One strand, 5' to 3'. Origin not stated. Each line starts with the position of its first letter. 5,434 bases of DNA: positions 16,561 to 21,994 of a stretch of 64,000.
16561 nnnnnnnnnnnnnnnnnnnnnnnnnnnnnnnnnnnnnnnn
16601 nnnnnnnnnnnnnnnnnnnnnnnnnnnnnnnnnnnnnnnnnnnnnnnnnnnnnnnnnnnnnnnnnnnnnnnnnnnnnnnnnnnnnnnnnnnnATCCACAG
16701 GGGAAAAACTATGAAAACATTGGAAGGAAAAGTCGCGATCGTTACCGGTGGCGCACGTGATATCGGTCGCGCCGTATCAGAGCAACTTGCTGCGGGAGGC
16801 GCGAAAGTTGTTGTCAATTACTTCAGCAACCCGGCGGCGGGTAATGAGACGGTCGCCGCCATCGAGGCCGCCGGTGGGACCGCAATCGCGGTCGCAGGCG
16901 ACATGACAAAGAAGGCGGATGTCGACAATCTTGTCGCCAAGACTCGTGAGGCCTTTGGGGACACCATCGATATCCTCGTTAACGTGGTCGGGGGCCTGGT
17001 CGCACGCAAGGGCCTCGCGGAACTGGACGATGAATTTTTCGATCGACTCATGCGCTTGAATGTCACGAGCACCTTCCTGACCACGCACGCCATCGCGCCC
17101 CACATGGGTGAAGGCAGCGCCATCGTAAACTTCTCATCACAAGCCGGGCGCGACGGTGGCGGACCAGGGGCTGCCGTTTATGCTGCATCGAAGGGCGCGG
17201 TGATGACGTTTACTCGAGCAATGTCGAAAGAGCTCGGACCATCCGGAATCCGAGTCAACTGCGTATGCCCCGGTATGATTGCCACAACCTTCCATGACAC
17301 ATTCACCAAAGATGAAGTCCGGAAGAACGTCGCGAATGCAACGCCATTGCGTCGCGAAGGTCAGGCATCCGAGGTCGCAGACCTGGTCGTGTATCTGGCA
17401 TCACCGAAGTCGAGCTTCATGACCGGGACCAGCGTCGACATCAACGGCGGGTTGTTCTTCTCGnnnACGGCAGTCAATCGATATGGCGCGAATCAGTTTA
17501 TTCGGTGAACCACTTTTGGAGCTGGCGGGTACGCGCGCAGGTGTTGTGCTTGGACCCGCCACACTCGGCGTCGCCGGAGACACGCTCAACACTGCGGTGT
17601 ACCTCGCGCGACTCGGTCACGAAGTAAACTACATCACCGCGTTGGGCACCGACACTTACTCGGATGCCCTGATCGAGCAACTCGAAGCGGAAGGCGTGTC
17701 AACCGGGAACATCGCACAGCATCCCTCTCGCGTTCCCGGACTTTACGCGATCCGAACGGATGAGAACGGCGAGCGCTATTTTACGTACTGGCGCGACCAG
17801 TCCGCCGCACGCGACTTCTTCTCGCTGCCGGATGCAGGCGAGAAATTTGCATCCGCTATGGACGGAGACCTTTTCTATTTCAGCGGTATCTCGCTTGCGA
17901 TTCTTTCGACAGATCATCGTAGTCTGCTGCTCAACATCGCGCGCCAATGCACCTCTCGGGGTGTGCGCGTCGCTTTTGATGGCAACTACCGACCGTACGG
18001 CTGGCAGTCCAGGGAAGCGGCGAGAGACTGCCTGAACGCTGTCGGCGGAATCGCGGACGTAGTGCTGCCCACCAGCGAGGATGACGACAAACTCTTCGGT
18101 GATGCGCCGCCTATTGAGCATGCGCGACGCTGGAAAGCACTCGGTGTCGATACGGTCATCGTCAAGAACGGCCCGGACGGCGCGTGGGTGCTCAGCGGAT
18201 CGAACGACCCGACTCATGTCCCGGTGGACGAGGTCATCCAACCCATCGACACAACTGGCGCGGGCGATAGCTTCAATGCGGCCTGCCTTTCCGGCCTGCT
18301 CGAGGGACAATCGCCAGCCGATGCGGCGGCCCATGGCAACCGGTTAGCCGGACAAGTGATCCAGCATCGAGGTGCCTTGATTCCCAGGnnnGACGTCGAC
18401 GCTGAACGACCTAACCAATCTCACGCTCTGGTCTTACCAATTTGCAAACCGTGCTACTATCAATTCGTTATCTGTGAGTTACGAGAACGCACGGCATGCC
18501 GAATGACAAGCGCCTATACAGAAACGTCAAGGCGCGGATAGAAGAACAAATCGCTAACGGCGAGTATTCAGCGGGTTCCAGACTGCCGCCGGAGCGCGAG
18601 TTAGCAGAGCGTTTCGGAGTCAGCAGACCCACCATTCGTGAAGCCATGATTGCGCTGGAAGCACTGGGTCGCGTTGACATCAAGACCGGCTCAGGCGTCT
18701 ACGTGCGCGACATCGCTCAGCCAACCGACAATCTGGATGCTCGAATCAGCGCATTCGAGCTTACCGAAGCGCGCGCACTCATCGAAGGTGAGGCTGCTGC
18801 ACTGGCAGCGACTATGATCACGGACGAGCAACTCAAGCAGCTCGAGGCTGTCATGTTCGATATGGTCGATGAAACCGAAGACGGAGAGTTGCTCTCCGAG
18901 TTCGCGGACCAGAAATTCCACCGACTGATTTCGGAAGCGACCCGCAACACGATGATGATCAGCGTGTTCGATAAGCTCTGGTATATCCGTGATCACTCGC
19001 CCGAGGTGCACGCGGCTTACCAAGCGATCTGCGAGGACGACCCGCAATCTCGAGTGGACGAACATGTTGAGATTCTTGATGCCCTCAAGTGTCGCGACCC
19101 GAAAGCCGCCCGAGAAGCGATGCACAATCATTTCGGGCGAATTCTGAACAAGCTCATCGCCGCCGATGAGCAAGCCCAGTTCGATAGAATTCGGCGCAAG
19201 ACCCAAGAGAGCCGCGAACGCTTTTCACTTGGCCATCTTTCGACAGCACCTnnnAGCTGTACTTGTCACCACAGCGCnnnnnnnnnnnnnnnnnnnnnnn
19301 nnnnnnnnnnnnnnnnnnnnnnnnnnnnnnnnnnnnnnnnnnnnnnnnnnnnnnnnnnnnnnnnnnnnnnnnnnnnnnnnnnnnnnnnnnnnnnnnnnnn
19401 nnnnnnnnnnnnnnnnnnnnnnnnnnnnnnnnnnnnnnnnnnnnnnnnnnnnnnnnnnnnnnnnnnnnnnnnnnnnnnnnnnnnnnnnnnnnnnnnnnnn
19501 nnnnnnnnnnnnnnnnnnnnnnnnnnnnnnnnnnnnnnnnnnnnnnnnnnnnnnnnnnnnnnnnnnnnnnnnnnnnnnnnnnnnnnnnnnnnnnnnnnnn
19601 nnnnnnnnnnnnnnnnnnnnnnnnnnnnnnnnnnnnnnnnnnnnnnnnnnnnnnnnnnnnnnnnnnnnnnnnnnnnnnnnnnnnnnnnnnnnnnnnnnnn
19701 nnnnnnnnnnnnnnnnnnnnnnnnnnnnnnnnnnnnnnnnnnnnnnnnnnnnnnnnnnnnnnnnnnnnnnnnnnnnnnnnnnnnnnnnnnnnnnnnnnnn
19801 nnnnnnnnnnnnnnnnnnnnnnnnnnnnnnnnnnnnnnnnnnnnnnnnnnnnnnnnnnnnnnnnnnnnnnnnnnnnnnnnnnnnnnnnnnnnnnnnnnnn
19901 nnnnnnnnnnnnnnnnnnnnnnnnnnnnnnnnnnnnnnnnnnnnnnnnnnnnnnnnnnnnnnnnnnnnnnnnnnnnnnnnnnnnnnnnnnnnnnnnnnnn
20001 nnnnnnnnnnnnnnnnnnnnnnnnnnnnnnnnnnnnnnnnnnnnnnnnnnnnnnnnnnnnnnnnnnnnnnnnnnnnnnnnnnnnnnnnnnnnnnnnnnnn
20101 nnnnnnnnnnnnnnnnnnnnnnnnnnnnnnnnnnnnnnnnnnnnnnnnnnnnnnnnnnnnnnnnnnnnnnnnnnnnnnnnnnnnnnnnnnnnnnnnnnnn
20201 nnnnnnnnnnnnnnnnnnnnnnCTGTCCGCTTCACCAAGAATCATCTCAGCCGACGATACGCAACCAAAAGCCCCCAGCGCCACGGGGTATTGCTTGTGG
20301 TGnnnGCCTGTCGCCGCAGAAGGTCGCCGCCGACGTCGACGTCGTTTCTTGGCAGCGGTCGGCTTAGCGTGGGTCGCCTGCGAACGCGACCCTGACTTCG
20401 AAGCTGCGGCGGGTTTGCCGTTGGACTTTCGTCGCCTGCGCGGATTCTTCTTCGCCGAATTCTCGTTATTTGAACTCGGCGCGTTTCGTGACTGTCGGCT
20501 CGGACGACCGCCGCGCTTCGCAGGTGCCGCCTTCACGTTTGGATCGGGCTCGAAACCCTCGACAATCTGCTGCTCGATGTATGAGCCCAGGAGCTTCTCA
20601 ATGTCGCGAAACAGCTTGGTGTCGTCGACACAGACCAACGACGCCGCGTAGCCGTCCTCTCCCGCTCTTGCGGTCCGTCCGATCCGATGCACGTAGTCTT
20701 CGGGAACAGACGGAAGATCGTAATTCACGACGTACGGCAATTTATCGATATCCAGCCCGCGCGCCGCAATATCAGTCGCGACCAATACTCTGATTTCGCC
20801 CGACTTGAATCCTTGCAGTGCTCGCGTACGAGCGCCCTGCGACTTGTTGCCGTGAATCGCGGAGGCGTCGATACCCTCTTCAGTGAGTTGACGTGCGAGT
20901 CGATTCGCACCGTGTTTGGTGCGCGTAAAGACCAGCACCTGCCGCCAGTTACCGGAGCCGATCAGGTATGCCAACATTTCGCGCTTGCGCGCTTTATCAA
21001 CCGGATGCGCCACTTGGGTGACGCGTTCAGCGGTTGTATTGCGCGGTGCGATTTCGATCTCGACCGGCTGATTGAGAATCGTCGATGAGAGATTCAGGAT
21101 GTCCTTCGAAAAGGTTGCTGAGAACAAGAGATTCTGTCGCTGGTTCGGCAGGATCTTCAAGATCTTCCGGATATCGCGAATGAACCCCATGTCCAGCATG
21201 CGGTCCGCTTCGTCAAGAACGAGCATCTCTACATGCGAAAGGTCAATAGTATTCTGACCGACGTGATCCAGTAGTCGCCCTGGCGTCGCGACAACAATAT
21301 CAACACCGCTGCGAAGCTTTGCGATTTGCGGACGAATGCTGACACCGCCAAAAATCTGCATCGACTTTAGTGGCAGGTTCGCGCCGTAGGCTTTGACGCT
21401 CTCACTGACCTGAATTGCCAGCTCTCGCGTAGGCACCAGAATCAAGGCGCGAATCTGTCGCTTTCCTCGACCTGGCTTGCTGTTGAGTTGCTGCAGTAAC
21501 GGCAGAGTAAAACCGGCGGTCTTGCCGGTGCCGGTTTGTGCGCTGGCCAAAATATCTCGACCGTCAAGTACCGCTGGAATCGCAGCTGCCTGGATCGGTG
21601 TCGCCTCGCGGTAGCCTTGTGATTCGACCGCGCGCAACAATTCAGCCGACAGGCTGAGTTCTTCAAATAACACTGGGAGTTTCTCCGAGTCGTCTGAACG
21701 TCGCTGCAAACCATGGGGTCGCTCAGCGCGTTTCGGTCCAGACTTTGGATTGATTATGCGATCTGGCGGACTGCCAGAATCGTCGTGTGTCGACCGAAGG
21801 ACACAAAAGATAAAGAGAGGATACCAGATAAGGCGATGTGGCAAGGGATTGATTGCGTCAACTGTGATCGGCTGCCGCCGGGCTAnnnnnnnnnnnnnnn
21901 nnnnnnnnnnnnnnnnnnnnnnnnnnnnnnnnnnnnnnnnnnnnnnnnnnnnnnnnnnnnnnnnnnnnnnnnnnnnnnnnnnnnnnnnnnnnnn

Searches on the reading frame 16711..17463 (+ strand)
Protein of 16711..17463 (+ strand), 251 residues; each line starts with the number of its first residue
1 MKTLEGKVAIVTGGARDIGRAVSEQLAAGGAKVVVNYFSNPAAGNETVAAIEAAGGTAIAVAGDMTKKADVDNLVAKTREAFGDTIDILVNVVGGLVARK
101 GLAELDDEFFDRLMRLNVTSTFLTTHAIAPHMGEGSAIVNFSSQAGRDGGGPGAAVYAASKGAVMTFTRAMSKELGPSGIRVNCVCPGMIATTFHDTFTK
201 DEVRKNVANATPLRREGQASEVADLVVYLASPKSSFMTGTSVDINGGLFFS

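Call 13: search_protein_families(library=pfam, proteins=[window:16711-17463:+], max_evalue=0.00001)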
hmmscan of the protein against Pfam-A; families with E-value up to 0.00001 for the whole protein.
window:16711-17463:+ (251 aa): 4 families
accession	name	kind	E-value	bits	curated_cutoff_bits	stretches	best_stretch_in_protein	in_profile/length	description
PF13561.12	adh_short_C2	-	4.3e-60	203.7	27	1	15-248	3-235/236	Enoyl-(Acyl carrier protein) reductase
PF00106.31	adh_short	-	1.5e-50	171.8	26.6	1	7-201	1-193/195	short chain dehydrogenase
PF08659.16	KR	-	2.2e-11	44.5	22.6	1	10-172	4-164/180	KR domain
PF23441.1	SDR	-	6.1e-11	42.6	27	1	55-250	64-257/258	SDR-like rossmann domain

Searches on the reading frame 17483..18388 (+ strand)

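Call 13: search_protein_families(library=pfam, proteins=[window:17483-18388:+], max_evalue=0.00001)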
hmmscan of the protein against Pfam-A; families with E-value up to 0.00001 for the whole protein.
window:17483-18388:+ (302 aa): 1 family
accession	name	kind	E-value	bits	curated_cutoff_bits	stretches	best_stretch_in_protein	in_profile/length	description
PF00294.29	PfkB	-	2e-49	169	25.8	1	27-299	32-296/302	pfkB family carbohydrate kinase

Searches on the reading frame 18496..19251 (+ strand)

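Call 13: search_protein_families(library=pfam, proteins=[window:18496-19251:+], max_evalue=0.00001)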
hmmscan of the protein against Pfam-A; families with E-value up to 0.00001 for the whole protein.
window:18496-19251:+ (252 aa): 2 families
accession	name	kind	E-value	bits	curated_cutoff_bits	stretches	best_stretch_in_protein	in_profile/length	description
PF07729.17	FCD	-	2.9e-24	86.3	24.3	1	88-213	1-123/125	FCD domain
PF00392.27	GntR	-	6.1e-23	80.7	27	1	7-70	1-64/64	Bacterial regulatory proteins, gntR family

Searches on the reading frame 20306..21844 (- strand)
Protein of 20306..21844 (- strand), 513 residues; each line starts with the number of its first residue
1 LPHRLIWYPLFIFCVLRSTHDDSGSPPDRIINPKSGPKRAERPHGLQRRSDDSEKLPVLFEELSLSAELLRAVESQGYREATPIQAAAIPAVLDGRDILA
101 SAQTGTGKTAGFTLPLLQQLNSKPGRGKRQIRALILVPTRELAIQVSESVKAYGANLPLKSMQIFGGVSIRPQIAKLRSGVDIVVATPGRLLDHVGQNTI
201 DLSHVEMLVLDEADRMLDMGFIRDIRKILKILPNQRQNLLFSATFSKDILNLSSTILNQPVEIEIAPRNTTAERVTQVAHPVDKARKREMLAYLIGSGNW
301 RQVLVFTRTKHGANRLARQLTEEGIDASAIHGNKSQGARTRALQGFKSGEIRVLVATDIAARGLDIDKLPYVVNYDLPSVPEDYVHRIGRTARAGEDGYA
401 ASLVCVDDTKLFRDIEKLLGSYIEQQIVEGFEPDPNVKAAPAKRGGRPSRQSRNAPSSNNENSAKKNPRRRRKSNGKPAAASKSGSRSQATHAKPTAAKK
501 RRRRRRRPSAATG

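Call 13: search_protein_families(library=pfam, proteins=[window:20306-21844:-], max_evalue=0.00001)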
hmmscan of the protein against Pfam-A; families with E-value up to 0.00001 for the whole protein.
window:20306-21844:- (513 aa): 3 families
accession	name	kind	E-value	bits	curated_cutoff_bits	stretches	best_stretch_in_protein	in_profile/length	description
PF00270.35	DEAD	-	7.4e-51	172.6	26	1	82-249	1-164/167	DEAD/DEAH box helicase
PF00271.37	Helicase_C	-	9.9e-30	103.5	23.5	1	287-395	2-110/110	Helicase conserved C-terminal domain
PF04851.21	ResIII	-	9.9e-09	35.8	22.5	1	83-246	6-163/164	Type III restriction enzyme, res subunit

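Call 55: find_homologous_proteins(query=window:20306-21844:-, max_evalue=1e-30)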
Query window:20306-21844:- (513 aa): 8000 proteins with E <= 1e-30 among 8000 candidates; the best 120 are listed.
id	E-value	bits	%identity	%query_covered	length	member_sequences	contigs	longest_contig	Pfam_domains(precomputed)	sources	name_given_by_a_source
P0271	6.2e-291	983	100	89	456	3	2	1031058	PF00270.36,PF00271.38,PF04851.22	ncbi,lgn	ncbi:MAG: DEAD/DEAH box helicase [Pseudomonadota bacterium]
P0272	5.0e-267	905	92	89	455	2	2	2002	PF00270.36,PF00271.38,PF04851.22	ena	-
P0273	4.5e-260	882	-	-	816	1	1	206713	PF00270.36,PF21090.4,PF13245.13,PF00271.38,PF20090.5,PF22186.2,PF04851.22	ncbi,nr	ncbi:ATP-dependent RNA helicase RhlE [Klebsiella pneumoniae]|nr:ATP-dependent RNA helicase RhlE [Kle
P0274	7.4e-209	713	80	76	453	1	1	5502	PF00270.36,PF00271.38,PF04851.22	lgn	-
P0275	8.8e-207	706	74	86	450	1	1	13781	PF00270.36,PF00271.38,PF04851.22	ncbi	ncbi:MAG: DEAD/DEAH box helicase [Pseudomonadota bacterium]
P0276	3.2e-196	671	75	81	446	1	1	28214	PF00270.36,PF00271.38,PF04851.22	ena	-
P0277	3.4e-195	668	80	73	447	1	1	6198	PF00270.36,PF00271.38,PF04851.22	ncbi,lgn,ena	ncbi:MAG: DEAD/DEAH box helicase [Pseudomonadota bacterium]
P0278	7.4e-195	667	80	73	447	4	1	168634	PF00270.36,PF00271.38,PF04851.22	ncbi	ncbi:MAG: DEAD/DEAH box helicase [Pseudomonadota bacterium]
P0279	1.4e-193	662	73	82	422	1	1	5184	PF00270.36,PF00271.38,PF04851.22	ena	-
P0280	2.3e-193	662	72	82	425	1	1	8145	PF00270.36,PF00271.38,PF04851.22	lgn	-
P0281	4.9e-193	661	73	81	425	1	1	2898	PF00270.36,PF00271.38,PF04851.22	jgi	jgi:ATP-dependent RNA helicase RhlE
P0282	5.7e-193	660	73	82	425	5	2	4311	PF00270.36,PF00271.38,PF04851.22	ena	-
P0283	1.4e-192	659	72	84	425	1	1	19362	PF00270.36,PF00271.38,PF04851.22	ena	-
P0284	1.3e-191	656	73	82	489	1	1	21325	PF00270.36,PF00271.38,PF04851.22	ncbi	ncbi:MAG: DEAD/DEAH box helicase [Pseudomonadota bacterium]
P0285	1.5e-191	656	71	83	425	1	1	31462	PF00270.36,PF00271.38,PF04851.22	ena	-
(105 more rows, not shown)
